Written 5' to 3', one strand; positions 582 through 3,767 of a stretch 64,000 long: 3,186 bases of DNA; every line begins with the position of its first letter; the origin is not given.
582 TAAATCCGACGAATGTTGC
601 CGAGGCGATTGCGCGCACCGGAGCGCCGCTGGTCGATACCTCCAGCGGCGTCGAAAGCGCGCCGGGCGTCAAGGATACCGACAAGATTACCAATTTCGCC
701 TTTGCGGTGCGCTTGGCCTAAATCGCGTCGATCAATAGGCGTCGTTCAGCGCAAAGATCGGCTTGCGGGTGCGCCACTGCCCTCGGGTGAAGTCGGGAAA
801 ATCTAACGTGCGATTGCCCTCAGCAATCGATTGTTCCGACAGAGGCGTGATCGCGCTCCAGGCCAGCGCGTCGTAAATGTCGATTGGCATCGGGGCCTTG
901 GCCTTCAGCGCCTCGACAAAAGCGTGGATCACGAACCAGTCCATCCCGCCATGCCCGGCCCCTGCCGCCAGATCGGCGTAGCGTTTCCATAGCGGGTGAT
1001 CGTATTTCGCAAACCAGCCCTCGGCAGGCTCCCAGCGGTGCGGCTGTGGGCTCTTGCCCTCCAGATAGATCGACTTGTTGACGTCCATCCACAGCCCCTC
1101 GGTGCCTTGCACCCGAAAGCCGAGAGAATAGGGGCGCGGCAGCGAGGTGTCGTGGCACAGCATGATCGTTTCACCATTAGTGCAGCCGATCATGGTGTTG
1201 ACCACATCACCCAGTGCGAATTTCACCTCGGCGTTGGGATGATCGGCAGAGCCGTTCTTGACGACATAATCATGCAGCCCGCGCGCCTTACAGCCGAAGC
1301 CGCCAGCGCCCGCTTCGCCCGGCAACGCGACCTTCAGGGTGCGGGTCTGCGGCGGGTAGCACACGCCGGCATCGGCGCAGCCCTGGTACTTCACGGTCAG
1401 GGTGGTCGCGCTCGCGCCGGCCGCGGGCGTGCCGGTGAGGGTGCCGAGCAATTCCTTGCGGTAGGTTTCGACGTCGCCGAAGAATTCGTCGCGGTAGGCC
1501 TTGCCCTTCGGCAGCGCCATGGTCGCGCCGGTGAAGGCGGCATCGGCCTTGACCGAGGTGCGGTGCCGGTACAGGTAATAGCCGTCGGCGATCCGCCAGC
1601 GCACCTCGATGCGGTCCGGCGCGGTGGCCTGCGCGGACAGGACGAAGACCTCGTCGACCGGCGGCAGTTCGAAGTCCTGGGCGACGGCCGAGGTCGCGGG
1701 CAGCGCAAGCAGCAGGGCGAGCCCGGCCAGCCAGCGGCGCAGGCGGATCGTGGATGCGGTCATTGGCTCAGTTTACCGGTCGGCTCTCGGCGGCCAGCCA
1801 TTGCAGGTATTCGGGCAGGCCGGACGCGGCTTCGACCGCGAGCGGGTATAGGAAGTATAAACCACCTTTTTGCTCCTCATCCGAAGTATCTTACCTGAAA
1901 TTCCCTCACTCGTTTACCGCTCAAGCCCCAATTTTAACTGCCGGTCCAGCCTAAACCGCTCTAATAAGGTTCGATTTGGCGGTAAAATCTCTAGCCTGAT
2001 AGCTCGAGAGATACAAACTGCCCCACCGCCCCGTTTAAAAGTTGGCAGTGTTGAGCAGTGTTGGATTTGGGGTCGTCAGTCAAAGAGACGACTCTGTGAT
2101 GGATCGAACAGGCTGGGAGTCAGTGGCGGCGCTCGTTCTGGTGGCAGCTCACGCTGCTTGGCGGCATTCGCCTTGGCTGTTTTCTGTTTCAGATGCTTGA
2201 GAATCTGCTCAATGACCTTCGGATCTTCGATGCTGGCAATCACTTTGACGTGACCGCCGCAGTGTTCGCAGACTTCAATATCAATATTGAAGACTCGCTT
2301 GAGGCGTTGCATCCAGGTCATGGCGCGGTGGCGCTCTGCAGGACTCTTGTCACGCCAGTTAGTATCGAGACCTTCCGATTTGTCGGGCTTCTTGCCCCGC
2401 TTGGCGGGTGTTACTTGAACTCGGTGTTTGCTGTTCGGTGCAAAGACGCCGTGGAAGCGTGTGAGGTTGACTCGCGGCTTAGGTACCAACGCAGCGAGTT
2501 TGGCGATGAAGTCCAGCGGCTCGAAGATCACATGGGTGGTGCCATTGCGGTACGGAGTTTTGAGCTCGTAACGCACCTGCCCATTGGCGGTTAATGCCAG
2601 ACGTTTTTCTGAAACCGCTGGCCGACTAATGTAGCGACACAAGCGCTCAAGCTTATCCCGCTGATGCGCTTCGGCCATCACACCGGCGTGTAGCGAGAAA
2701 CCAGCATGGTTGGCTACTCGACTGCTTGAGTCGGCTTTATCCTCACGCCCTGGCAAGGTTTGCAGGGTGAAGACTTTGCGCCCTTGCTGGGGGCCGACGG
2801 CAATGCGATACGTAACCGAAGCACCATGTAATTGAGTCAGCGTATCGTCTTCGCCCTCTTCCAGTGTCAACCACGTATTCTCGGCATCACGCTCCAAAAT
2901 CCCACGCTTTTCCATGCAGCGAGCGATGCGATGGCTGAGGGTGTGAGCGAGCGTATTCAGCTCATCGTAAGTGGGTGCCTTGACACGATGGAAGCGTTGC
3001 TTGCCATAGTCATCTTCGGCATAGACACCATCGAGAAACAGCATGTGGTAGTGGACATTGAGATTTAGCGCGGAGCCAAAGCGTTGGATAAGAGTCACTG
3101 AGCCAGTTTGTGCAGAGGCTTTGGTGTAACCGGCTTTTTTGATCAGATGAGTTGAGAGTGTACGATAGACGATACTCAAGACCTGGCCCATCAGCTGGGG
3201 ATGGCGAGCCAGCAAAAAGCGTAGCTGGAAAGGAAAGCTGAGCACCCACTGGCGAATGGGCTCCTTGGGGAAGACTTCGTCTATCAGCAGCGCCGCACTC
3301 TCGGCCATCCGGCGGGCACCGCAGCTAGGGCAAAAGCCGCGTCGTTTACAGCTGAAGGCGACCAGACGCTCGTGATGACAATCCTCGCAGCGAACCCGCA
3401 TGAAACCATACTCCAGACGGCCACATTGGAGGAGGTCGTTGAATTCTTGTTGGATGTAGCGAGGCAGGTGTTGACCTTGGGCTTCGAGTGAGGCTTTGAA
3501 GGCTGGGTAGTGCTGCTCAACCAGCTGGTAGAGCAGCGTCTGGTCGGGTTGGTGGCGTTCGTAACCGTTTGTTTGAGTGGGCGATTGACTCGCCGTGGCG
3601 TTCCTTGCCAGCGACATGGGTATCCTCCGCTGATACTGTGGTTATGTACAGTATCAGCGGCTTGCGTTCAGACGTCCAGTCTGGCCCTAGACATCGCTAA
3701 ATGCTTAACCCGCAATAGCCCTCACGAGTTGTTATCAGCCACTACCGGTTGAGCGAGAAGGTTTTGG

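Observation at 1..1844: Window begins inside the blaNDM downstream segment, so a carbapenemase gene is predicted just upstream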

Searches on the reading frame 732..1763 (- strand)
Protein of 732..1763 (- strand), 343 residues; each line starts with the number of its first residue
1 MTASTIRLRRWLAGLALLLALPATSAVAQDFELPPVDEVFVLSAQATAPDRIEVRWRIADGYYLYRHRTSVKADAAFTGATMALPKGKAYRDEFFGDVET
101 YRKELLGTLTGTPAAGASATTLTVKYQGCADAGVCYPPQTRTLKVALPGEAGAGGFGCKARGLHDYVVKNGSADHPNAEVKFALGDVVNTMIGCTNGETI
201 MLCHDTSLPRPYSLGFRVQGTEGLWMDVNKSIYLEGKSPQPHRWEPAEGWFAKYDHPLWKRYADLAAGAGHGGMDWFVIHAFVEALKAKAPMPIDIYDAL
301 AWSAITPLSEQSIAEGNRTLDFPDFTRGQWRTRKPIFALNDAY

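Call 19: search_protein_families(proteins=[window:732-1763:-], library=ncbifam, max_evalue=0.01)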
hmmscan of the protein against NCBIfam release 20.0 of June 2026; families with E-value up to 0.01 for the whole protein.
window:732-1763:- (343 aa): 1 family
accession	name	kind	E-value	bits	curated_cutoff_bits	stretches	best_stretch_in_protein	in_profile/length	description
NF001419.0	PRK00293.1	subfamily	4.5e-32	111.4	330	1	18-146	12-139/574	protein-disulfide reductase DsbD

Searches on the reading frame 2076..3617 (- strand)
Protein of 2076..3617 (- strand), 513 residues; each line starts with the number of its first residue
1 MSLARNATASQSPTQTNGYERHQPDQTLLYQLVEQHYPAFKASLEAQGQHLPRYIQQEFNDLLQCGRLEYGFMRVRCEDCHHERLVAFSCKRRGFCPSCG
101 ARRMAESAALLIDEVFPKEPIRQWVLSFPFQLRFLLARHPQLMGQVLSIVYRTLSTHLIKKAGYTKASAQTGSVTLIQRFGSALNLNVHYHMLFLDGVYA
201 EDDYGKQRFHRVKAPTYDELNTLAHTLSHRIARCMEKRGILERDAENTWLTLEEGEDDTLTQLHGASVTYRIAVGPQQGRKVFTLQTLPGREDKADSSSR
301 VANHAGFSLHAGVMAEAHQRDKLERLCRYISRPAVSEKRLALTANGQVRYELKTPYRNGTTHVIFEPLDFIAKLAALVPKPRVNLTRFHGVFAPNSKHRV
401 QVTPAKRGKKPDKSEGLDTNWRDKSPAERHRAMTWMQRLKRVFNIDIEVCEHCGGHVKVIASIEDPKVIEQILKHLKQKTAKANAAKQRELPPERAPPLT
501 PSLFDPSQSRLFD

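Call 19: search_protein_families(proteins=[window:2076-3617:-], library=ncbifam, max_evalue=0.01)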
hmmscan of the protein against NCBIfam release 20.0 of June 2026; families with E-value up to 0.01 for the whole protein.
window:2076-3617:- (513 aa): 3 families
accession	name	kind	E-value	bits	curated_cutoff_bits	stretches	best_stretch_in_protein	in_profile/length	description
NF052416.1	ISCR_clade_Ia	exception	7.6e-196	651.6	925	1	9-498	16-506/509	ISCR element clade Ia family transposase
NF033538.2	transpos_IS91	equivalog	2.9e-32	112.1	125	2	31-203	4-167/356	IS91 family transposase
TIGR02605.1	CxxC_CxxC_SSSS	subfamily_domain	0.0018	18.3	31.3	0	76-103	7-36/52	FmdB family zinc ribbon protein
